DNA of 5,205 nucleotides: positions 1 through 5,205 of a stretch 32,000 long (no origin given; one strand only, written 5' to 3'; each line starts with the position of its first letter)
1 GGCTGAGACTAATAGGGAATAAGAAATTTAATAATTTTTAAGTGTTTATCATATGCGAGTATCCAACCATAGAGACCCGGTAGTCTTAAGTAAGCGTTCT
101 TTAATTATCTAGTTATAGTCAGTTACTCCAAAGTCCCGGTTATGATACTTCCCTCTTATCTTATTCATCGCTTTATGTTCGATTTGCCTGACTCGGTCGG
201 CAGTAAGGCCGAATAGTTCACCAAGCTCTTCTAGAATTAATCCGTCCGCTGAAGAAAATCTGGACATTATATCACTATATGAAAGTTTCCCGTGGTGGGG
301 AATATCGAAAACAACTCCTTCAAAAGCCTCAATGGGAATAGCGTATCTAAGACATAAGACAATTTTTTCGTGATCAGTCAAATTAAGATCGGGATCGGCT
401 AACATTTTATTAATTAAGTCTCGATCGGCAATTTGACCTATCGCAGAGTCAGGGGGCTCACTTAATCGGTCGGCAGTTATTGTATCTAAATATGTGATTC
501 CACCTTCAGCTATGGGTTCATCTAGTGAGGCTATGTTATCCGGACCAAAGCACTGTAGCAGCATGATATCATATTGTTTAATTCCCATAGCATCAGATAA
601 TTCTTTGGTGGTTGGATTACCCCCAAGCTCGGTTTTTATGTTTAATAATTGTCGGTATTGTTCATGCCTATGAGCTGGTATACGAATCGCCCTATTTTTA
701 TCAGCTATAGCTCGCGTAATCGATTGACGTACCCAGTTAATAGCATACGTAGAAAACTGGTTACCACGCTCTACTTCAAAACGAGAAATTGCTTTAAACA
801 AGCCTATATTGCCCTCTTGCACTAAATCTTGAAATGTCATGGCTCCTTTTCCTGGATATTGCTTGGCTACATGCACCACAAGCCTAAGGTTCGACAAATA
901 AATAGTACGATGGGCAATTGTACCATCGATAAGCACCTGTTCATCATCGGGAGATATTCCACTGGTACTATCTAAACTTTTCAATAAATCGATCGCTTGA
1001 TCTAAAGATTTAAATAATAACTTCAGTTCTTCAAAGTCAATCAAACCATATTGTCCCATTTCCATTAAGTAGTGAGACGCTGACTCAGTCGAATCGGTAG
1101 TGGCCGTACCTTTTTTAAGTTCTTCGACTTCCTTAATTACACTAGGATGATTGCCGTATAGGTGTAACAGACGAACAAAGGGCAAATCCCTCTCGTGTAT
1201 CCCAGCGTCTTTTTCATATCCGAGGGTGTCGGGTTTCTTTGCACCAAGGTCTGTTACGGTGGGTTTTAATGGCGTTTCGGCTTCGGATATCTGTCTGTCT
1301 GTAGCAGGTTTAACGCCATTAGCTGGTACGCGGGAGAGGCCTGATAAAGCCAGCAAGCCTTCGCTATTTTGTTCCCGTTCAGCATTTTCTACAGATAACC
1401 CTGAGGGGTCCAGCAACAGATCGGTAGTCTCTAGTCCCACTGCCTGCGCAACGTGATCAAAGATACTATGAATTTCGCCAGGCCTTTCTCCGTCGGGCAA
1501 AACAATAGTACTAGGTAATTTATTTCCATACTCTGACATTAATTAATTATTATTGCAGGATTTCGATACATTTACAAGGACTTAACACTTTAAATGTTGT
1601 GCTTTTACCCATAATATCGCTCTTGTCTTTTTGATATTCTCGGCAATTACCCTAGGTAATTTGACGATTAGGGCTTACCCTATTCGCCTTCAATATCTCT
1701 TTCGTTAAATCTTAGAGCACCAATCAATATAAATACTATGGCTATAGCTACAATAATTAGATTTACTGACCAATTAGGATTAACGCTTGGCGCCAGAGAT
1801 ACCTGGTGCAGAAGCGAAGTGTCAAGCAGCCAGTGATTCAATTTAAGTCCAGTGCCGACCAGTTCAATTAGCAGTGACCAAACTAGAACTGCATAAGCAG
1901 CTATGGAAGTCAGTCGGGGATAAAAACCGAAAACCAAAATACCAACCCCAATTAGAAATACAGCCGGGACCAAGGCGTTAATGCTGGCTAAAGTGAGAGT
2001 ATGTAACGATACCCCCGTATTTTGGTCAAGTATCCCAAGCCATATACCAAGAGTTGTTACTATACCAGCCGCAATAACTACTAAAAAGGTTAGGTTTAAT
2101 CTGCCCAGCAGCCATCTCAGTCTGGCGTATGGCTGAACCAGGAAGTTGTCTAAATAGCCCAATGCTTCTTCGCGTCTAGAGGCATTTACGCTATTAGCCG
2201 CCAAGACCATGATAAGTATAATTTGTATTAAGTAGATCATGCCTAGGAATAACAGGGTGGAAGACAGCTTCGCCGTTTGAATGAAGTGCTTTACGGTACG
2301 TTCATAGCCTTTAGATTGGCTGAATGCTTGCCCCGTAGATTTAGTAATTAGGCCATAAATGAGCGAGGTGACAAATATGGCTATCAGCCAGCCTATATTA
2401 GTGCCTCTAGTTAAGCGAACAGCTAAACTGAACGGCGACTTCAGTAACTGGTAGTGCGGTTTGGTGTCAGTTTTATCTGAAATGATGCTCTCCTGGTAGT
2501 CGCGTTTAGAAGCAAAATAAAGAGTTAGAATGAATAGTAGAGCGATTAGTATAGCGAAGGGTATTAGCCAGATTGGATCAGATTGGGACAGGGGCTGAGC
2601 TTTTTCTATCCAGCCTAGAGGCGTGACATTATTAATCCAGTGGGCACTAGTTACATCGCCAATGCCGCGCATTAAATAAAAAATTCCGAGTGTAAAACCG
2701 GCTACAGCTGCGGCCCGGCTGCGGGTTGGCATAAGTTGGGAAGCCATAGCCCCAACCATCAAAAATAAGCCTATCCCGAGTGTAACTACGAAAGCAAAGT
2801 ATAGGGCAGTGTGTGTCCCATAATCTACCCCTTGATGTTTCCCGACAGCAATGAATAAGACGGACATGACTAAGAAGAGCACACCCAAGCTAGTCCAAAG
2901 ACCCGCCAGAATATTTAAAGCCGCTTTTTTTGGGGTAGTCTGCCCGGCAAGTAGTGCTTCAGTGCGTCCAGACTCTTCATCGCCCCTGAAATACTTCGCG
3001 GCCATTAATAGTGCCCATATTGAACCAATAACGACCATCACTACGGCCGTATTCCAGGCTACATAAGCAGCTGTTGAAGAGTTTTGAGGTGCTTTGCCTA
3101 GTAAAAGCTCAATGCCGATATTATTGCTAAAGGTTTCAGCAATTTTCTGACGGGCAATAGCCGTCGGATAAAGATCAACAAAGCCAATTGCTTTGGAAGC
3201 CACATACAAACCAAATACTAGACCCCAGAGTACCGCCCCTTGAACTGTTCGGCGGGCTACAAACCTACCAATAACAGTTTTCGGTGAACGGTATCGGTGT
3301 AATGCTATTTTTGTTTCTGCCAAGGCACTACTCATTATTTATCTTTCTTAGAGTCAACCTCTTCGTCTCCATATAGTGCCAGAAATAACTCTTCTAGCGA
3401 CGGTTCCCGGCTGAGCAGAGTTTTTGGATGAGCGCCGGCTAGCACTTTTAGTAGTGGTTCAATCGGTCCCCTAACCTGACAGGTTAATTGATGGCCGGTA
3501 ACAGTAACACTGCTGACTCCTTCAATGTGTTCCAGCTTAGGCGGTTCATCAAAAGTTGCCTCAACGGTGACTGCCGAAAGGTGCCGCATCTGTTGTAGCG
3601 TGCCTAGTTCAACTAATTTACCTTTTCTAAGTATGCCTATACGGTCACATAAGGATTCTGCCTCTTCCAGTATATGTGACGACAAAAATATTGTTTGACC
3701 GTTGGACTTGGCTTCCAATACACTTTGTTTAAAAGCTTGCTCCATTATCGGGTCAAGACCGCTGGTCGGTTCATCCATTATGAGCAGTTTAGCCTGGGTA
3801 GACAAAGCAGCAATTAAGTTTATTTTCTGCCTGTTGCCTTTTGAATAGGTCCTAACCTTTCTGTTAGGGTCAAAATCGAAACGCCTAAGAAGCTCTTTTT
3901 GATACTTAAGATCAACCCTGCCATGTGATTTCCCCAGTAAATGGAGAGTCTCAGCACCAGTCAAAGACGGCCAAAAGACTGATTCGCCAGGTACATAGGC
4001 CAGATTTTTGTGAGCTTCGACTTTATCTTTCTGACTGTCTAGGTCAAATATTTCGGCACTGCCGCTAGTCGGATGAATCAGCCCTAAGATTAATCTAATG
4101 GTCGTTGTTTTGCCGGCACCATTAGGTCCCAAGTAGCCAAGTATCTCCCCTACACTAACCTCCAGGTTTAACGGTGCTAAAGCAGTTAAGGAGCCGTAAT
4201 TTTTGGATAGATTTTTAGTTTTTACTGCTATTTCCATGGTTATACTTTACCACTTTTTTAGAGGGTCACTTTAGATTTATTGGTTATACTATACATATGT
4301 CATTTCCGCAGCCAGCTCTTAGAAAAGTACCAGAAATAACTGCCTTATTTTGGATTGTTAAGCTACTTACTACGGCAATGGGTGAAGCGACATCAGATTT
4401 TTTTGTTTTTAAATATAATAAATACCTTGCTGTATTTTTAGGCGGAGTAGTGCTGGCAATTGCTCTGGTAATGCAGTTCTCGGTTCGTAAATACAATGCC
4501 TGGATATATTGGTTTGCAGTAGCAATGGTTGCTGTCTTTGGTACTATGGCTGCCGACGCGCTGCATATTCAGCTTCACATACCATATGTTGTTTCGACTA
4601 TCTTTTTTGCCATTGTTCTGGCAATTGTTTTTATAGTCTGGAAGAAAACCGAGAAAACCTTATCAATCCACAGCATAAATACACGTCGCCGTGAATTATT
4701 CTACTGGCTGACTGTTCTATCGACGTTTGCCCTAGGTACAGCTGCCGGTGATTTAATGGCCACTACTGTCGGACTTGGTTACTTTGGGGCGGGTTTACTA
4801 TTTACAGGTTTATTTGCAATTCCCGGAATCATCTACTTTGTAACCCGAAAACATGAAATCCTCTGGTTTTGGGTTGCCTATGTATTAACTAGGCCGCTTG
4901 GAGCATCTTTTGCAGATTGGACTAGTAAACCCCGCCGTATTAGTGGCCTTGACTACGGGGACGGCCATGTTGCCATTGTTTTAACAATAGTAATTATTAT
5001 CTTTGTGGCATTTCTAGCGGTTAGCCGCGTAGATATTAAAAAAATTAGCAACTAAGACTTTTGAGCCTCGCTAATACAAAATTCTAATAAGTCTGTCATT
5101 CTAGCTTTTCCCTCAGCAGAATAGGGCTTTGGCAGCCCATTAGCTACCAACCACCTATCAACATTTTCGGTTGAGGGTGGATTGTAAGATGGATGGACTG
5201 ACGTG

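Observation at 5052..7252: Secreted ricin-lectin + CHAP hydrolase followed by two orphan genes: candidate cell-wall-targeting effector locus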

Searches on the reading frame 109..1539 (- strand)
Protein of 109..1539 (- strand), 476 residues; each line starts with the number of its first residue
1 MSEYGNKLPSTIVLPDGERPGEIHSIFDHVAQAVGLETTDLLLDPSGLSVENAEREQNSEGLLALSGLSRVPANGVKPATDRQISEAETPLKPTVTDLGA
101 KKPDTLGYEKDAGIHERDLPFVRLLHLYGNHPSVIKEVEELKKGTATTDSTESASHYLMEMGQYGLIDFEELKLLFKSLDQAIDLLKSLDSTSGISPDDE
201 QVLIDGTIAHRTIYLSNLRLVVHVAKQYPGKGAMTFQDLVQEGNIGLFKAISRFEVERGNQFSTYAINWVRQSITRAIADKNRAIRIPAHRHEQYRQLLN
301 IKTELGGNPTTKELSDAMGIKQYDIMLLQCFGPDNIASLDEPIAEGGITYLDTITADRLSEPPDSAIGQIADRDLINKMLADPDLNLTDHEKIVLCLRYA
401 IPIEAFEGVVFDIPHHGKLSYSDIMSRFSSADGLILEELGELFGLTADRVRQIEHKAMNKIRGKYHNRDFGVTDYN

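Call 39: search_protein_families(library=pfam, proteins=[window:109-1539:-], max_evalue=0.01)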
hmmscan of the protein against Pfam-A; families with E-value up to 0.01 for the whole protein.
window:109-1539:- (476 aa): 2 families
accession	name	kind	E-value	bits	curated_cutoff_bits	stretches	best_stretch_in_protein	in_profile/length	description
PF04542.20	Sigma70_r2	-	1.4e-17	63.7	24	1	214-283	2-70/71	Sigma-70 region 2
PF04545.22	Sigma70_r4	-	3.7e-09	36.4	24.1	1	427-462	16-49/50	Sigma-70, region 4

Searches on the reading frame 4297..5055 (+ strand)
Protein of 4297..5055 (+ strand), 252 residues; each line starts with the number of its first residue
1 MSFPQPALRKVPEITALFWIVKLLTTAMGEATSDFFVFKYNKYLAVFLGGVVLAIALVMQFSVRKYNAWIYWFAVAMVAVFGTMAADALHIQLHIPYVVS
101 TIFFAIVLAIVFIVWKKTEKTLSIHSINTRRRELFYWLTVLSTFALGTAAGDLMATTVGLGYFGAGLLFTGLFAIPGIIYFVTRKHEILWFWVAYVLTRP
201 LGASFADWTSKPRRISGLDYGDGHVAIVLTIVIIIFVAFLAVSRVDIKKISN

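Call 3: search_protein_families(library=pfam, proteins=[window:4297-5055:+], max_evalue=0.1)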
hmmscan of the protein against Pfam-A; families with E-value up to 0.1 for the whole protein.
window:4297-5055:+ (252 aa): 1 family
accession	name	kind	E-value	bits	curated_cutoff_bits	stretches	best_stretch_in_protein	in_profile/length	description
PF03988.17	DUF347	-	1.2e-46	157.2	28.2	4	70-121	1-52/52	Repeat of Unknown Function (DUF347)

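Call 4: search_protein_families(library=ncbifam, proteins=[window:4297-5055:+], max_evalue=0.1)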
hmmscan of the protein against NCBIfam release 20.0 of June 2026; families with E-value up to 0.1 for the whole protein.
window:4297-5055:+ (252 aa): 0 families
